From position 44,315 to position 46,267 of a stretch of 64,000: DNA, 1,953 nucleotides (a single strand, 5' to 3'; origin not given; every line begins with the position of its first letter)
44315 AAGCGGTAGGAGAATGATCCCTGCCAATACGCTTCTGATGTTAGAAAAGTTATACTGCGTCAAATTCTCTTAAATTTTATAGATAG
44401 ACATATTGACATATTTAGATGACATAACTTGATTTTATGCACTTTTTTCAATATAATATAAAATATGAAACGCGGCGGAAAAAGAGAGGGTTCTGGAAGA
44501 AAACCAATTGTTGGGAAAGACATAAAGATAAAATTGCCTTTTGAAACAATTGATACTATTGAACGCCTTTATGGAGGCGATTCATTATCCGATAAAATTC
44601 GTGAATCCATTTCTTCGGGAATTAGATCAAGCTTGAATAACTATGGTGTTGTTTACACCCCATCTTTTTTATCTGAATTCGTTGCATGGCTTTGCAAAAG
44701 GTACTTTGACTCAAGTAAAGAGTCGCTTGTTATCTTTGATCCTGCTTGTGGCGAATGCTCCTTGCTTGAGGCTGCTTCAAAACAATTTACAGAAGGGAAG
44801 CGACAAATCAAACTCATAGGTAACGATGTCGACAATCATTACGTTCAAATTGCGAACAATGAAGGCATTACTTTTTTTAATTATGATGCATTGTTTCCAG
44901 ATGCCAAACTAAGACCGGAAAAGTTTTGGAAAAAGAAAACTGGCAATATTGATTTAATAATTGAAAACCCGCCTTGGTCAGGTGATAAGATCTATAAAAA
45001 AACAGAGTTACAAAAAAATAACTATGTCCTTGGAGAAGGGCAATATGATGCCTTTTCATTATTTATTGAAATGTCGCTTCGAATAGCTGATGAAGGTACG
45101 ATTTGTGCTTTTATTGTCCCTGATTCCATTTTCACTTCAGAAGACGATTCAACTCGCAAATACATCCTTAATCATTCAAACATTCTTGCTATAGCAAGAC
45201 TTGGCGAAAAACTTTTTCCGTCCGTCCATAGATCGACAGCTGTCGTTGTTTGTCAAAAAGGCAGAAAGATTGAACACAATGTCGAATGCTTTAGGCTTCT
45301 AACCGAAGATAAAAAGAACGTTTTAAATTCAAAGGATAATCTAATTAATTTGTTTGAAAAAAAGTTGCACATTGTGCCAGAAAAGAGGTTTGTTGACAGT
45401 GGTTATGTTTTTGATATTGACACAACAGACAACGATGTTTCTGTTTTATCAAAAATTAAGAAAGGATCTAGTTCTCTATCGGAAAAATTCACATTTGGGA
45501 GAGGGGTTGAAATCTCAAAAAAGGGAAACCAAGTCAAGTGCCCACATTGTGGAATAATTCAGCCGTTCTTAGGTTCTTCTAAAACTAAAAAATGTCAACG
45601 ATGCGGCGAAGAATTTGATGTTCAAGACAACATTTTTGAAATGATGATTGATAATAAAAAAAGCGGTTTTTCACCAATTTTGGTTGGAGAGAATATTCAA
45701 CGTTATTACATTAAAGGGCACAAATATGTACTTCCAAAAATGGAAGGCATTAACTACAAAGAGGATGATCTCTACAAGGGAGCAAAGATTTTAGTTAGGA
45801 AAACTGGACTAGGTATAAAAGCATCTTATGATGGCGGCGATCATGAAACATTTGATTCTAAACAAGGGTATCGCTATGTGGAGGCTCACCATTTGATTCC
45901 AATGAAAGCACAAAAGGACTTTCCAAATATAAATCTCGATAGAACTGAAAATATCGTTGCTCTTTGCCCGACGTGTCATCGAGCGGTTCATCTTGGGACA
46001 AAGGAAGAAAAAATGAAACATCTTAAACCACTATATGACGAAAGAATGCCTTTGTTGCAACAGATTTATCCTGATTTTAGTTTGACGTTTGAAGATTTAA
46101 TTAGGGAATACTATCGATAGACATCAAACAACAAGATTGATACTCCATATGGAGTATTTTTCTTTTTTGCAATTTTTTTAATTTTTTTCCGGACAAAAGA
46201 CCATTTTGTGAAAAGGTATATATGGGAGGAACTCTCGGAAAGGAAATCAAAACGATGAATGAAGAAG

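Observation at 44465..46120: Four-module single-chain enzyme: RHH-like head, N6A methyltransferase, Zn-ribbon-containing TRD and C-terminal HNH nuclease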

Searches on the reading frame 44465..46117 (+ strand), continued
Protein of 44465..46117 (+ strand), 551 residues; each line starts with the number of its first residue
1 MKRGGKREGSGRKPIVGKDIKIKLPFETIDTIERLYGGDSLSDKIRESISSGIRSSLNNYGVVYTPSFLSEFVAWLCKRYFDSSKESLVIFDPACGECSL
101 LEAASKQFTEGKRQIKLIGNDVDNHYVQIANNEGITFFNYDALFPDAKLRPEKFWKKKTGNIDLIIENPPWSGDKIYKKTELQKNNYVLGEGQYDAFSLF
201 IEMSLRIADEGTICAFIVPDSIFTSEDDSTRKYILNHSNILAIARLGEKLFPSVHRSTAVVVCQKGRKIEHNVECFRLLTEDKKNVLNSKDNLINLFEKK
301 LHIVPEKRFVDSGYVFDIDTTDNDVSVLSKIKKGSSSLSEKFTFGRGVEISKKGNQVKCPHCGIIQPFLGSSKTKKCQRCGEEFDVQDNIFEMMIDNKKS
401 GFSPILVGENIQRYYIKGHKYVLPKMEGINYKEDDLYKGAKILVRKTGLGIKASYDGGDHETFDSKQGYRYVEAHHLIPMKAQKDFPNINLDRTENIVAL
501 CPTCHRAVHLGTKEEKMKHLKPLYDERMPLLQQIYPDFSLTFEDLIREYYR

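Call 53: predict_structure(alignment_id=A2)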
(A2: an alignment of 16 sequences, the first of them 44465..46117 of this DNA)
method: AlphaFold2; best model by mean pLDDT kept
length: 551 residues; sequences in the alignment: 16
mean_pLDDT: 65.2   pTM: 0.55
mean pLDDT of the five models: 65.2, 65.2, 64.2, 64.2, 64.1
residues with pLDDT >= 90: 113; 70-90: 156; 50-70: 109; < 50: 173
segments of 3 or more residues with pLDDT < 50: 1-24, 49-61, 324-328, 330-332, 334-354, 406-418, 428-511, 549-551
pLDDT, mean of each block of 10 residues (from residue 1): 27 30 48 61 59 38 79 96 88 90 89 86 72 81 85 92 93 70 83 71 95 93 75 94 88 75 89 91 87 94 88 77 50 39 31 63 72 81 83 68 49 37 54 37 32 29 25 27 30 29 34 62 64 52 58 38
secondary structure, 60 per line:
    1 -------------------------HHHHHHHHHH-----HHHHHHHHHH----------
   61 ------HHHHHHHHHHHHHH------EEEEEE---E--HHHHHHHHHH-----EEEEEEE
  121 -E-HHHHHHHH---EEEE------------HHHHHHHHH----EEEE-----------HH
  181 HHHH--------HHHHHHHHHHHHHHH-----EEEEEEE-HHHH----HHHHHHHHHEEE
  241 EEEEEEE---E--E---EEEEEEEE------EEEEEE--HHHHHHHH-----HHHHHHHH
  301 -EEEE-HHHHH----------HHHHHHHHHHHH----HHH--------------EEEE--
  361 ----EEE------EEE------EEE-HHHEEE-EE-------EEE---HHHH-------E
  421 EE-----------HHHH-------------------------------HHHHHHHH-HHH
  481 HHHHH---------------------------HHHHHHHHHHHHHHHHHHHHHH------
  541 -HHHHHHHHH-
elements in order: H26-35 H41-50 H67-80 E87-92 H99-108 E114-120 H124-131 E135-138 H151-159 E164-167 H179-184 H193-207 E213-219 H221-224 H229-237 E238-247 E258-265 E272-277 H280-287 H293-300 E302-305 H307-311 H322-333 E355-358 E365-367 E374-376 E383-385 E390-392 E403-405 H409-412 E420-422 H434-437 H469-476 H478-485 H513-534 H542-550
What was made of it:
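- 44465..44635 (+): N-terminal head, aa 1-57 (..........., then two predicted helices). It is inherited from M1 and may bind DNA. Low-confidence helices at 26-35 and 41-50 (call 53).
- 44636..45286 (+): Gamma-class N6-adenine methyltransferase catalytic domain, aa 58-274 (motifs VYTP, FDPACGE, NPPW). It is intact. AlphaFold2 pLDDT is about 80-95 over this domain (call 53).
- On Ribbon-helix-helix DNA-binding domain (the N-terminal head): AlphaFold2 gives two helices (26-35, 41-50) at pLDDT of about 48-61 and no strand (call 53).
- The methyltransferase core is intact and confidently modelled (call 53). Residues 406-511 are modelled with pLDDT below 50 (call 53).
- Tried and rejected: AlphaFold2 of the chimera (call 53).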

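Call 54: fold_search(model_id=the predicted structure, library=pdb)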
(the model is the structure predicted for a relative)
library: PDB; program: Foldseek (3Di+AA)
matches with E <= 10: 253; with E <= 0.001: 1
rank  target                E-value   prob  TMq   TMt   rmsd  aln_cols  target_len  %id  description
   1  5zmm_A                5.0e-04  1.00  0.18  0.14  16.5       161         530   14  Structure of the Type IV phosphorothioation-dependent restriction endonuclease ScoMcrA (released 2018-09-26)
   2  5zmm_C                2.0e-03  0.99  0.19  0.15  16.4       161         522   14  Structure of the Type IV phosphorothioation-dependent restriction endonuclease ScoMcrA (released 2018-09-26)
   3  2c1l_A                4.3e-03  0.99  0.23  0.25   7.1       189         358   15  Structure of the BfiI restriction endonuclease (released 2005-10-07)
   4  3zi5_A                6.5e-03  0.98  0.22  0.45   7.7       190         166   14  Crystal STRUCTURE OF RESTRICTION ENDONUCLEASE BFII C-TERMINAL RECOGNITION DOMAIN IN COMPLEX WITH COGNATE DNA (released 2014-01-15)
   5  5o63_B                1.4e-02  0.91  0.18  0.37   8.2       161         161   13  Crystal structure of UbaLAI restriction endonuclease B3 domain domain (mutant L24M L53M L95M) with cognate DNA (released 2017-08-02)
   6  4ldu                  2.0e-02  0.98  0.20  0.24   6.3       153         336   10  Crystal structure of the DNA binding domain of Arabidopsis thaliana auxin response factor 5 (released 2014-02-12)
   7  7et6_D                2.5e-02  0.92  0.17  0.54   8.4       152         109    8  Crystal structure of Arabidopsis TEM1 B3-DNA complex (released 2021-09-15)
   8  5o63_A                2.5e-02  0.85  0.17  0.37   8.1       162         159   14  Crystal structure of UbaLAI restriction endonuclease B3 domain domain (mutant L24M L53M L95M) with cognate DNA (released 2017-08-02)
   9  8oj1_A                3.2e-02  0.94  0.20  0.26   7.9       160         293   10  Crystal structure of the DNA binding domain of M. polymorpha Auxin Response Factor 2 (MpARF2) in complex with High Aff (released 2024-04-03)
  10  6sdg_A                4.0e-02  0.91  0.18  0.22   9.2       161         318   10  Crystal structure of the DNA binding domain of M. polymorpha Auxin Response Factor 2 (MpARF2) in complex with High Aff (released 2020-04-08)
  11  4ldx_B                4.5e-02  0.93  0.20  0.23   7.0       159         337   11  Crystal structure of the DNA binding domain of arabidopsis thaliana auxin response factor 1 (ARF1) in complex with pro (released 2014-02-12)
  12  4ldy_B                4.5e-02  0.89  0.17  0.21   7.7       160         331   11  Crystal structure of the DNA binding domain of the G245A mutant of arabidopsis thaliana auxin reponse factor 1 (released 2014-02-12)
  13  4ldx_A                7.7e-02  0.89  0.20  0.23   6.7       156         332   10  Crystal structure of the DNA binding domain of arabidopsis thaliana auxin response factor 1 (ARF1) in complex with pro (released 2014-02-12)
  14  4ldy_A                8.2e-02  0.85  0.17  0.21   7.4       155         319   12  Crystal structure of the DNA binding domain of the G245A mutant of arabidopsis thaliana auxin reponse factor 1 (released 2014-02-12)
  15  6ycq_B                1.2e-01  0.75  0.19  0.22   9.0       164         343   11  Crystal structure of the DNA binding domain of Arabidopsis thaliana Auxin Response Factor 1 (AtARF1) in complex with H (released 2020-09-09)
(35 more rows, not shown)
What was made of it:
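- Closest known: McrA / ScoMcrA-type HNH nuclease domains. Same: Fold match of the parent R to ScoMcrA, 5zmm (call 54).
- Closest known: BfiI and UbaLAI. Same: Foldseek matches are 2c1l, 3zi5 and 5o63, with probability 0.91-0.99 (call 54).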

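Call 56: search_protein_families(library=pfam, proteins=[P0121], max_evalue=10)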
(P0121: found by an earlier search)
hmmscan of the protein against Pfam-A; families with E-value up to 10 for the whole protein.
P0121 (590 aa): 21 families
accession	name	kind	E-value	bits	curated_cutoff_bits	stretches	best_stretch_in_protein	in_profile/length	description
PF02384.22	N6_Mtase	-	4e-19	69.5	20.4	1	58-274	23-242/311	N-6 DNA Methylase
PF12950.13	TaqI_C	-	8.9e-17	61.9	26.5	1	404-519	2-118/118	TaqI-like C-terminal specificity domain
PF07669.17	Eco57I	-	1.1e-15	58.6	25.3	1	106-250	25-170/171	Eco57I restriction-modification methylase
PF11599.14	AviRa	-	0.00037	20.5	25.7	1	73-132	38-95/232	RRNA methyltransferase AviRa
PF20332.3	DUF6627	-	0.0064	17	27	1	523-580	34-91/125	Family of unknown function (DUF6627)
PF12760.12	Zn_ribbon_IS1595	-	0.018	15.5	25.4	1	354-382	16-45/46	Transposase zinc-ribbon domain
PF20473.4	MmeI_Mtase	-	0.043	13.4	27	1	87-139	20-72/259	MmeI, DNA-methyltransferase domain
PF01420.25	Methylase_S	-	0.048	14.3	22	1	427-521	47-136/168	Type I restriction modification DNA specificity domain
PF17283.8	Zn_ribbon_SprT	-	0.053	14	28.1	1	359-384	7-34/38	SprT-like zinc ribbon domain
PF22289.1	DmmA-like_C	-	0.066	13.6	27.4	1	356-388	1-32/44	Dimethylamine monooxygenase subunit DmmA-like, C-terminal domain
PF24460.1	DUF7575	-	0.12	12.2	28.5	1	356-363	3-10/28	Domain of unknown function (DUF7575)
PF01485.27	IBR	-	0.14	12.7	24.3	1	350-384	12-51/65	IBR domain, a half RING-finger domain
PF10237.15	N6-adenineMlase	-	0.14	12.3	23.2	1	113-183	50-110/166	Probable N6-adenine methyltransferase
PF01170.24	UPF0020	-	0.16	12.1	22.3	1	100-183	65-142/197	RMKL-like, methyltransferase domain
PF09723.15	Zn_ribbon_8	-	0.18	12.3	34.4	1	376-390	7-21/41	Zinc ribbon domain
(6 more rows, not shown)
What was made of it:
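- Checked: Residues 1-59 give no Pfam hit even at E<=10 (call 56), and AlphaFold2 predicts only two low-confidence helices at 26-35 and 41-50 (call 53).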

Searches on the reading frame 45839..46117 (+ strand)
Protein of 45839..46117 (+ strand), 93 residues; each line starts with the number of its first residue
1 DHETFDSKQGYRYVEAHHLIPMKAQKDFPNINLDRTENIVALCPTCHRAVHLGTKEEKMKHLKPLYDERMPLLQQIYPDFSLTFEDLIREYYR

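Call 56: search_protein_families(library=pfam, proteins=[window:45839-46117:+], max_evalue=10)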
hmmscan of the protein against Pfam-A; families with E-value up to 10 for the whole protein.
window:45839-46117:+ (93 aa): 3 families
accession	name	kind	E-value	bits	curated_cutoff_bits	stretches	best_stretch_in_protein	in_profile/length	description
PF01844.29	HNH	-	1.8e-06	28.4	21.4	1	12-51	12-45/47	HNH endonuclease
PF13391.12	HNH_2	-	2.4e-05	24.5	21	1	12-49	10-57/66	HNH endonuclease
PF14412.12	AHH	-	0.19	12.2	22.3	1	13-48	16-55/111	A nuclease family of the HNH/ENDO VII superfamily with conserved AHH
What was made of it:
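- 45839..46120 (+): Last 93 codons and stop of the HNH restriction-nuclease gene R (parent residues 310-402). The HNH motif is at aa 470-509, which is nt 45872-45991. Pfam HNH 28.4 bits on the tail alone (call 56).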
